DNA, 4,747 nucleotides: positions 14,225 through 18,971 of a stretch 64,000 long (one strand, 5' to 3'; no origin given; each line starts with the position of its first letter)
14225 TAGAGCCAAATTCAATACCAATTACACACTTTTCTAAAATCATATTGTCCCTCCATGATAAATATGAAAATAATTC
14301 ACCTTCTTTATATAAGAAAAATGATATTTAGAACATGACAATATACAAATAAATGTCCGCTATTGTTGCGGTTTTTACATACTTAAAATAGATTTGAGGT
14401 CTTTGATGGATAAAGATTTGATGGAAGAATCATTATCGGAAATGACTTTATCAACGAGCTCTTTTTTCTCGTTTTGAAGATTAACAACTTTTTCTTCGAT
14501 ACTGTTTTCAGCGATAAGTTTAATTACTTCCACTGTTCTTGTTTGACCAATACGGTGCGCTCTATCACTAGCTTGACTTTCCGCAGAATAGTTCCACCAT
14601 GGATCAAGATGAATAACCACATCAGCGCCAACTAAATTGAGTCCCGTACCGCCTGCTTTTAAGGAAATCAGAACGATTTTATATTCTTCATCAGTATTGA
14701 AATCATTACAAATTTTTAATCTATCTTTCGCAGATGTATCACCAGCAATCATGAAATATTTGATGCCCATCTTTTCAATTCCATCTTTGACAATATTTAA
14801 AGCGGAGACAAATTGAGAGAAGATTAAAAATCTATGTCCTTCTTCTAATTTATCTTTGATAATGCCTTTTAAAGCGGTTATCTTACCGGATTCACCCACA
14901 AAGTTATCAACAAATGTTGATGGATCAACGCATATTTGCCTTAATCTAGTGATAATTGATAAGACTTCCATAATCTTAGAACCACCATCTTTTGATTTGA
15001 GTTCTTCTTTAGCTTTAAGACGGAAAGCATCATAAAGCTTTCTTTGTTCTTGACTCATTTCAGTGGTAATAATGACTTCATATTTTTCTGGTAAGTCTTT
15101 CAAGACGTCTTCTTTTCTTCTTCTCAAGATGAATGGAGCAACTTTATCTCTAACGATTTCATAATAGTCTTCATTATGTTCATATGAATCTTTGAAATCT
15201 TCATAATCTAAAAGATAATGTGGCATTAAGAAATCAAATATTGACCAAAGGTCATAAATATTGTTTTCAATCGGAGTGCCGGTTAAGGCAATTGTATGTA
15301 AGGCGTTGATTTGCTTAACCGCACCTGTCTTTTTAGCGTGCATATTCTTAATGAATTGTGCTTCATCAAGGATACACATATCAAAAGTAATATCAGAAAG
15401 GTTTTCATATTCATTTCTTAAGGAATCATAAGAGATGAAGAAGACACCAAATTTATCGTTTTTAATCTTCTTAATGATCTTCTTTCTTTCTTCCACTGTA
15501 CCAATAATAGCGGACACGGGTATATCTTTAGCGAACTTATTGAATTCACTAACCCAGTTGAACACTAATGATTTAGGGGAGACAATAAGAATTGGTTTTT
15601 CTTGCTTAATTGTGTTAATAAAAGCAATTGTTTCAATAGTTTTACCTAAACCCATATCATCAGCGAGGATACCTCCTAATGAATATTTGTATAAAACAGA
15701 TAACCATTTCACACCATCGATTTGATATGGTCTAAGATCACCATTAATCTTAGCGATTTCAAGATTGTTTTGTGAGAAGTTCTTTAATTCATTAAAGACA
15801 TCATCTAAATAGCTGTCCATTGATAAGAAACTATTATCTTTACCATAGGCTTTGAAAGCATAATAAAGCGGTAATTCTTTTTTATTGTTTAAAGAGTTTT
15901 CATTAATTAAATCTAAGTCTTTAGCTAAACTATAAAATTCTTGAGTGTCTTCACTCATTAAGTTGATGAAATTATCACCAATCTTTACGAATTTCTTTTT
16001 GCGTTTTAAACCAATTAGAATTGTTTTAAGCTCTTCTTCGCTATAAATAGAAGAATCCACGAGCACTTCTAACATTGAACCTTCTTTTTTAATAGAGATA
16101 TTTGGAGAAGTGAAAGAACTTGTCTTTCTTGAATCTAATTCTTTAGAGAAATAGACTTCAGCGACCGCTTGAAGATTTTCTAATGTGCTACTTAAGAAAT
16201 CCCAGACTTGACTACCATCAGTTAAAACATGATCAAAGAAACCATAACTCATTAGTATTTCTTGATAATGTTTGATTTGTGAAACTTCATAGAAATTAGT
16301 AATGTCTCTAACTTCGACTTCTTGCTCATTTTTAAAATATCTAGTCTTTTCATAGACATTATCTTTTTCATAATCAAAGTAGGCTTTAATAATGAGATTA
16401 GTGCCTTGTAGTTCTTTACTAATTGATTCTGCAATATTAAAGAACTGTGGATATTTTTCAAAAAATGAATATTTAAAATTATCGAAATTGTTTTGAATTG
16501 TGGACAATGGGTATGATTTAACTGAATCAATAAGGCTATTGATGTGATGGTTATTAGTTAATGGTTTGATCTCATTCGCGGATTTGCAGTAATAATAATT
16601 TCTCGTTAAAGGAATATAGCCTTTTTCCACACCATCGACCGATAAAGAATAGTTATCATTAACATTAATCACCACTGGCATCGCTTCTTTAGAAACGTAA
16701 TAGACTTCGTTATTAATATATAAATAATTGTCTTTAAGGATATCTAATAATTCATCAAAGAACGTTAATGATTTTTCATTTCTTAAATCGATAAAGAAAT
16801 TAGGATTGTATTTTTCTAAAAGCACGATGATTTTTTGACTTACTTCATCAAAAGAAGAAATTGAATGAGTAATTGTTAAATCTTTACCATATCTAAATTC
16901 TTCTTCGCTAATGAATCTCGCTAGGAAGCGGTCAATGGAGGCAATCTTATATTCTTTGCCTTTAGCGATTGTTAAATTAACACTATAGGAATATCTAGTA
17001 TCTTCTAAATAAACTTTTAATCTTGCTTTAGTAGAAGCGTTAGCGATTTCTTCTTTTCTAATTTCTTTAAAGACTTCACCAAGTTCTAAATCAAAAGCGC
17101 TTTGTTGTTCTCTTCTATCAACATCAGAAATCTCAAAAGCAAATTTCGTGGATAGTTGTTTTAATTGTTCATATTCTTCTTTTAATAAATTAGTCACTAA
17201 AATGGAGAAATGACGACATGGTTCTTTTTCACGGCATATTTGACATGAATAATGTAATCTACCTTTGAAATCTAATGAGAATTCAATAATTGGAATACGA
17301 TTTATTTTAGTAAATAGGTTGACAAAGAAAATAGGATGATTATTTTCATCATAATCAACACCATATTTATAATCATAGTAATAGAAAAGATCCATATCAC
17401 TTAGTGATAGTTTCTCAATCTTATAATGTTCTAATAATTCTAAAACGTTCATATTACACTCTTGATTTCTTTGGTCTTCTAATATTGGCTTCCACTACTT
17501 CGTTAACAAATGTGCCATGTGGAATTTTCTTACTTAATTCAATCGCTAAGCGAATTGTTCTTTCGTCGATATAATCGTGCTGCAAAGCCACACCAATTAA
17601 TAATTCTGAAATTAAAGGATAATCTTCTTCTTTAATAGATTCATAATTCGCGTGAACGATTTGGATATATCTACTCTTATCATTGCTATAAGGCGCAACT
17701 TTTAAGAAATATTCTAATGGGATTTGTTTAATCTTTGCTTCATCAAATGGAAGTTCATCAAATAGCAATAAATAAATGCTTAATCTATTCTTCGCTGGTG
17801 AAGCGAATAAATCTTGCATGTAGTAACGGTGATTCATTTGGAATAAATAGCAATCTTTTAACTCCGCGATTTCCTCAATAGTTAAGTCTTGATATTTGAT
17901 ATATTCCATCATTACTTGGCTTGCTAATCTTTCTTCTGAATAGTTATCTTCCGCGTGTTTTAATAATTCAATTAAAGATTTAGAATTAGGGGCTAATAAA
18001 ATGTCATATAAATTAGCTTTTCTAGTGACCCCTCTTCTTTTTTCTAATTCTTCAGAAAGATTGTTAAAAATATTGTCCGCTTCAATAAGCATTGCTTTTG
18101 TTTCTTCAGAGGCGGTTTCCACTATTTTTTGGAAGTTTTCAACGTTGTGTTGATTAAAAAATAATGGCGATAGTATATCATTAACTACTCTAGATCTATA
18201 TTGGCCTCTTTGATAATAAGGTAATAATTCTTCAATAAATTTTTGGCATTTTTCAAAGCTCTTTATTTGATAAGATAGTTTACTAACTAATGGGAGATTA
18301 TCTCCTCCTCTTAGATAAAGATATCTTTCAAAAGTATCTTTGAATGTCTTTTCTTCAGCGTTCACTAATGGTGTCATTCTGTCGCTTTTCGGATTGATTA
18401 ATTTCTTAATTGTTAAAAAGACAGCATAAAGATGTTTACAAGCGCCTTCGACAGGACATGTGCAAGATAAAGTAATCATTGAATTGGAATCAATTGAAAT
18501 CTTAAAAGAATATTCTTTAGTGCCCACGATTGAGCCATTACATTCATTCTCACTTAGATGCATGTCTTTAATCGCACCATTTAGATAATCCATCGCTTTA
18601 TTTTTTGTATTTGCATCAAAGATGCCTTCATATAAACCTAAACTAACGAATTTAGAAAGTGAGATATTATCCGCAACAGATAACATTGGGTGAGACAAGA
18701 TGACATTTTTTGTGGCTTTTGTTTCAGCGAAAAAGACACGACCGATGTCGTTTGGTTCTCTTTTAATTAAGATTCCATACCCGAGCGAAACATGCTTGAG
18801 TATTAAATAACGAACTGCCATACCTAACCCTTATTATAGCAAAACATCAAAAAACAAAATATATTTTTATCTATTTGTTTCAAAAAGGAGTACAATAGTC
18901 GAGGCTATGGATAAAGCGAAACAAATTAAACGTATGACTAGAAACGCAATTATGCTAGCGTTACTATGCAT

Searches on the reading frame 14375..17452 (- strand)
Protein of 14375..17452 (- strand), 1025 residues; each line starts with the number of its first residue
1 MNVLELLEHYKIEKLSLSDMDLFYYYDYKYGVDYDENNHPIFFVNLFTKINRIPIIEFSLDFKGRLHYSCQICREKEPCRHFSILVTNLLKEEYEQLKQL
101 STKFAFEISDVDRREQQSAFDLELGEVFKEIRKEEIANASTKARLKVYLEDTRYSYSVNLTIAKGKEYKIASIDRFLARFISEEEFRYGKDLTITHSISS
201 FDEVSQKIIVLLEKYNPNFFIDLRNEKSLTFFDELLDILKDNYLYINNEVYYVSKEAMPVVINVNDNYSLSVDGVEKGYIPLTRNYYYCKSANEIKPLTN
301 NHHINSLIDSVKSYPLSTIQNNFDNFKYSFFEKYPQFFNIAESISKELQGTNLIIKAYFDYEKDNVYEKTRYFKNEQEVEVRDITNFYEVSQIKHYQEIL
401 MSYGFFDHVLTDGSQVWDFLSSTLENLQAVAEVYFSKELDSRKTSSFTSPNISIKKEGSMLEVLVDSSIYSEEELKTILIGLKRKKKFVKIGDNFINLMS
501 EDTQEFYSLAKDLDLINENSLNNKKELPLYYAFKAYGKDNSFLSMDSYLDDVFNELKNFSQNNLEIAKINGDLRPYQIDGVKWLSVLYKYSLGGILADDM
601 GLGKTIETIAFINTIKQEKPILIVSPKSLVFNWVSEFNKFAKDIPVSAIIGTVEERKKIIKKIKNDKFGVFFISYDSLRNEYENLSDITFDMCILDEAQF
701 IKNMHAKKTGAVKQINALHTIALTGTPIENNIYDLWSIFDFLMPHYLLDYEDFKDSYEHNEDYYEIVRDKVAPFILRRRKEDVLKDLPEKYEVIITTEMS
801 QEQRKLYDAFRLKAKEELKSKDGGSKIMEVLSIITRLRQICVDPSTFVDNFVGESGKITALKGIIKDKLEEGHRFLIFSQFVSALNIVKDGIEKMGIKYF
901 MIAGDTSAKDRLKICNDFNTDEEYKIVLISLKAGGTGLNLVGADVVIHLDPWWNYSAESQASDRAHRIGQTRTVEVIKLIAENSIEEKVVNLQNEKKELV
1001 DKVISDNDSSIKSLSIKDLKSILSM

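Call 35: search_protein_families(library=pfam, proteins=[window:14375-17452:-], max_evalue=0.00001)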
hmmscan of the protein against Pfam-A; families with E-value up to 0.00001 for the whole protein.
window:14375-17452:- (1025 aa): 5 families
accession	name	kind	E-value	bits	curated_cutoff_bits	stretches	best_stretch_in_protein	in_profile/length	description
PF00176.29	SNF2-rel_dom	-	1e-67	228.7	24.9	1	576-845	1-289/290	SNF2-related domain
PF00271.37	Helicase_C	-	8.4e-27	94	23.5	1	857-969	2-110/110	Helicase conserved C-terminal domain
PF08455.15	SNF2_assoc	-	1.6e-23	83.7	27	1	230-566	8-372/373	Bacterial SNF2 helicase associated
PF04851.21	ResIII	-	2.5e-11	44.2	22.5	1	572-728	3-163/164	Type III restriction enzyme, res subunit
PF16203.11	ERCC3_RAD25_C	-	9.7e-07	28.8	27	1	857-968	45-148/248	ERCC3/RAD25/XPB C-terminal helicase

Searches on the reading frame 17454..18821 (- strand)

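Call 35: search_protein_families(library=pfam, proteins=[window:17454-18821:-], max_evalue=0.00001)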
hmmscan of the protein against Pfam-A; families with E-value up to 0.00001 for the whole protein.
window:17454-18821:- (455 aa): 0 families

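Call 54: search_protein_families(library=pfam, proteins=[window:17454-18821:-], max_evalue=0.01)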
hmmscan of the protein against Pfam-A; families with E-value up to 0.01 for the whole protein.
window:17454-18821:- (455 aa): 1 family
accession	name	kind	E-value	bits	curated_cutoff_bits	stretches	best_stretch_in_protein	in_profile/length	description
PF04434.22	SWIM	-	0.00016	21.6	19.6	1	114-138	9-37/38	SWIM zinc finger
